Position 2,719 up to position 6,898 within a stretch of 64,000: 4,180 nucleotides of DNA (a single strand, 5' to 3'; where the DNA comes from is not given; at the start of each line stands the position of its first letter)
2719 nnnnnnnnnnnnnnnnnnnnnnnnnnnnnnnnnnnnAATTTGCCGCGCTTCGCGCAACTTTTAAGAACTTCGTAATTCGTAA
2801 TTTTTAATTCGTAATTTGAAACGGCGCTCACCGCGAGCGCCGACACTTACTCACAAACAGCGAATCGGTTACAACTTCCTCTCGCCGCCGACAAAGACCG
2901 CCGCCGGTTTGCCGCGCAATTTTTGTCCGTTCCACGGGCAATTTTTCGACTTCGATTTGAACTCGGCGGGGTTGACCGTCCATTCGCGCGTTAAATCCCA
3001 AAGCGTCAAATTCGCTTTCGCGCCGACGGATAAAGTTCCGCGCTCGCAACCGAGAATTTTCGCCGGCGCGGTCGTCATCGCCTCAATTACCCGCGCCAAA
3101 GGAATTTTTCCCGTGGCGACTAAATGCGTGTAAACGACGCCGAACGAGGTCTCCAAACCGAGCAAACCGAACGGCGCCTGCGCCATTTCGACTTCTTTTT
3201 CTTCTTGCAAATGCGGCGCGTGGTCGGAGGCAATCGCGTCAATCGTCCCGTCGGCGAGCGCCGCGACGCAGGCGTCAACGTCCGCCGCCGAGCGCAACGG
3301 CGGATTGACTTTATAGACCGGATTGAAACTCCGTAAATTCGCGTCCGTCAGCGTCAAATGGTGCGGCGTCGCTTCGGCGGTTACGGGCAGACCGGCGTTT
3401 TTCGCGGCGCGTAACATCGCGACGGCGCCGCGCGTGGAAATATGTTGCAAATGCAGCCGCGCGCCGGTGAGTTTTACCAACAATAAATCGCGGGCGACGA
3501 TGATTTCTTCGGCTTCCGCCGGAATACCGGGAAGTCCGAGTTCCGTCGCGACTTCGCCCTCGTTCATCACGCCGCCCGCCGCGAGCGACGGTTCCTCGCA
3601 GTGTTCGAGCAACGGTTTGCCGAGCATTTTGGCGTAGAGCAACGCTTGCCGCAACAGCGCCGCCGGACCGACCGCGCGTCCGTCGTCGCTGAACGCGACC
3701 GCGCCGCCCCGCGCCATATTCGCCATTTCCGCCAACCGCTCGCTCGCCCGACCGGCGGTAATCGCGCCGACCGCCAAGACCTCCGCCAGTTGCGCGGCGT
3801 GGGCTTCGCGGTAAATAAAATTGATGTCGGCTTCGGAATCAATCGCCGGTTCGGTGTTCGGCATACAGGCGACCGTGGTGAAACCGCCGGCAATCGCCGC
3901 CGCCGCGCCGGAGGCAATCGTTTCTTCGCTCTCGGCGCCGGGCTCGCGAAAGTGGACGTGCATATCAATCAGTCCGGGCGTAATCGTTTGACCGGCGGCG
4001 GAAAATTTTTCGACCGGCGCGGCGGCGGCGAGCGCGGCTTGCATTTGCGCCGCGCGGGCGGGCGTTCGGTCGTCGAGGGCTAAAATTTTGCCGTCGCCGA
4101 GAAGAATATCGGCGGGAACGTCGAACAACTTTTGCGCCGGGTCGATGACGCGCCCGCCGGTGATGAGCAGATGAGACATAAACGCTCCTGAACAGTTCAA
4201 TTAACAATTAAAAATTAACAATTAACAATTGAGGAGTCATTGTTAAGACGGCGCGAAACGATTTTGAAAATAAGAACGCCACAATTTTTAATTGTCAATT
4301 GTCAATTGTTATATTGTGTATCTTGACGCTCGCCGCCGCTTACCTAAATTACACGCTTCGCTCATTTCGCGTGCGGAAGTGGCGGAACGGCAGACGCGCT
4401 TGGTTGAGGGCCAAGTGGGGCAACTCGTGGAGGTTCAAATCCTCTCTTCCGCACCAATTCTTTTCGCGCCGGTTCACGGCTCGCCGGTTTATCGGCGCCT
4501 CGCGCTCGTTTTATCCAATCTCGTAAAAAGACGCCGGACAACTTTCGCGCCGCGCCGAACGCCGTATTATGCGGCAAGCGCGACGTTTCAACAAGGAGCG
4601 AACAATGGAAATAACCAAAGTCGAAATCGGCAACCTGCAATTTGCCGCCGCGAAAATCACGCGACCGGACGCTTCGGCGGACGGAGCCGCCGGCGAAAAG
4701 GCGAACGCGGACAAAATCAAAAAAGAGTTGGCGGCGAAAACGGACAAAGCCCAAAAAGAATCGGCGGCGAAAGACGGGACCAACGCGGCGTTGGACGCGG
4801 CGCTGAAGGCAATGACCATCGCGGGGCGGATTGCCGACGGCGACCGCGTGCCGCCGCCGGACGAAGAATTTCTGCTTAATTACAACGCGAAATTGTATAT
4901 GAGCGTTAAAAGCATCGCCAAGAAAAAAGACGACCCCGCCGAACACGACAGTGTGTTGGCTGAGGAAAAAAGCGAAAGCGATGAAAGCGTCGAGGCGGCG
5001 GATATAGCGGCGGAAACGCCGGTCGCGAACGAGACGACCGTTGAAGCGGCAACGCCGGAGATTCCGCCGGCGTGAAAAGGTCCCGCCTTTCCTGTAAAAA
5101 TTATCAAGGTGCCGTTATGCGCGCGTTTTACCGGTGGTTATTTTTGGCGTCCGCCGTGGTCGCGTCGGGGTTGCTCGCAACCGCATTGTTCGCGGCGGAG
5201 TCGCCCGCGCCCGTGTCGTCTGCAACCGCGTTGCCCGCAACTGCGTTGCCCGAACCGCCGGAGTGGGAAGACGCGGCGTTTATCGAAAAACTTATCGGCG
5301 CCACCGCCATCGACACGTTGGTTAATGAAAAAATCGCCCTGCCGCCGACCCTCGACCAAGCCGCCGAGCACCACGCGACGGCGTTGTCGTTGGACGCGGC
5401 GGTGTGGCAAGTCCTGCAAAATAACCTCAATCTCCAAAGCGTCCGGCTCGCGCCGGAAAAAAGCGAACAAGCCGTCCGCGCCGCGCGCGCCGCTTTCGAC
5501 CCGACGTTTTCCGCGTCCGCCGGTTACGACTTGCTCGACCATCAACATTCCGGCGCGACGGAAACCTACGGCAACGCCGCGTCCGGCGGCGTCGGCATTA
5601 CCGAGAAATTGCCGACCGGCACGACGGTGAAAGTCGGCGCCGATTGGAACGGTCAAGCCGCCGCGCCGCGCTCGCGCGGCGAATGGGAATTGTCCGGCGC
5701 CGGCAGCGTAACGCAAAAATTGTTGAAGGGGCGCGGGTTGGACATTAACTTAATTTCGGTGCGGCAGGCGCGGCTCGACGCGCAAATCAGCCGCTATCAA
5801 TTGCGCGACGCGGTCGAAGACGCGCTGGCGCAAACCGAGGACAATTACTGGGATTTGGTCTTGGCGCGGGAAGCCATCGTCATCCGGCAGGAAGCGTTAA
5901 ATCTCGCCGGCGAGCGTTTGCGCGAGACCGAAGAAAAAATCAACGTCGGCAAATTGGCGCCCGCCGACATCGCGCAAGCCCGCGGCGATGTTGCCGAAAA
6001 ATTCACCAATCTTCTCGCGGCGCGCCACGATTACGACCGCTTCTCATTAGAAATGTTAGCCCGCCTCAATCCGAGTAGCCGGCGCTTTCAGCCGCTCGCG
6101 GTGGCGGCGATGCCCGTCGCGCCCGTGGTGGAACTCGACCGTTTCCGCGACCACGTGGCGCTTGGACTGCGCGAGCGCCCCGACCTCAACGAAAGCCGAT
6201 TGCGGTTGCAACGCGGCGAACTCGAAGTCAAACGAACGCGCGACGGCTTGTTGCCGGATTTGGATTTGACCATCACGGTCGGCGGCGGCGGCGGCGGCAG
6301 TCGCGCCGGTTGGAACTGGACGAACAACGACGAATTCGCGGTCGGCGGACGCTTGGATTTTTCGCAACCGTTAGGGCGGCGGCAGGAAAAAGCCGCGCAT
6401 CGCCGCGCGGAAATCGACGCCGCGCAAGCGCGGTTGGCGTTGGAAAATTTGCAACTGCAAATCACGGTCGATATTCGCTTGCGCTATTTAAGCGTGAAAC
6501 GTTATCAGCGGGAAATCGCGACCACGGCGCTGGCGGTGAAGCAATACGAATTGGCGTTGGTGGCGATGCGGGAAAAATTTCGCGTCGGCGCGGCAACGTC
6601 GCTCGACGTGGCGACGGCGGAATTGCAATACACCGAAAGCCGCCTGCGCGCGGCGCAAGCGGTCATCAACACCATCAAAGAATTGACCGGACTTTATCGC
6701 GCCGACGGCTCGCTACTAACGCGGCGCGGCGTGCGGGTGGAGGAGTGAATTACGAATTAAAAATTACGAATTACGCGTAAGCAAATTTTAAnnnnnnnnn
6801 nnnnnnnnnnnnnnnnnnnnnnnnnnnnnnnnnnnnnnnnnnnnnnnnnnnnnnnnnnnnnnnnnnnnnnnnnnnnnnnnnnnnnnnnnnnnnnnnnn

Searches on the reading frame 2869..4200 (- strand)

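Call 89: search_protein_families(library=pfam, proteins=[window:2869-4200:-], max_evalue=0.0001)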
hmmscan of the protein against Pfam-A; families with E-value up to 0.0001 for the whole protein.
window:2869-4200:- (443 aa): 3 families
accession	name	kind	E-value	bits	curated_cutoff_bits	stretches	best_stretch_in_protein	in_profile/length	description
PF01979.26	Amidohydro_1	-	2.6e-32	112.9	25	1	72-440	1-343/345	Amidohydrolase family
PF12890.13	DHOase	-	3.6e-11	43.8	21.2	1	71-257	2-140/142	Dihydro-orotase-like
PF07969.17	Amidohydro_3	-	1e-10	42.2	29.7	1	346-414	389-456/472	Amidohydrolase family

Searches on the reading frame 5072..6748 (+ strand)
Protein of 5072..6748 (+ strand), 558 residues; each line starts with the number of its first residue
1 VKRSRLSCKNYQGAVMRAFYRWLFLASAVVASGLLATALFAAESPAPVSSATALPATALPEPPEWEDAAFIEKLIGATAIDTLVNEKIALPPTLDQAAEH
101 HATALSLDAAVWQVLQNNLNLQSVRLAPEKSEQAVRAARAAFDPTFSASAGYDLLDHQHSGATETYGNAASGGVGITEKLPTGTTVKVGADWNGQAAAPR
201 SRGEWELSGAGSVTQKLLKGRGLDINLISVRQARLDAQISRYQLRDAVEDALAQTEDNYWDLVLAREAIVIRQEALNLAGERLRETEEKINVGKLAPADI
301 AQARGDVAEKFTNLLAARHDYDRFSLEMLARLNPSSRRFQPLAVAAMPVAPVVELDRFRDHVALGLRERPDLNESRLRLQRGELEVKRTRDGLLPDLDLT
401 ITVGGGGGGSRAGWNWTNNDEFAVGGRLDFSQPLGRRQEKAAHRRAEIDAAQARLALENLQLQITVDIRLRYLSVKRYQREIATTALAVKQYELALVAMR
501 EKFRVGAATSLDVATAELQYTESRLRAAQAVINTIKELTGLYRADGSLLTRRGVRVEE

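Call 89: search_protein_families(library=pfam, proteins=[window:5072-6748:+], max_evalue=0.0001)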
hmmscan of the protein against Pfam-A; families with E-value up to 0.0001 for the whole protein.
window:5072-6748:+ (558 aa): 1 family
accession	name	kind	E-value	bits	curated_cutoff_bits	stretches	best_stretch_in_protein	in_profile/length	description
PF02321.23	OEP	-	1e-46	159.5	22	2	363-543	6-184/187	Outer membrane efflux protein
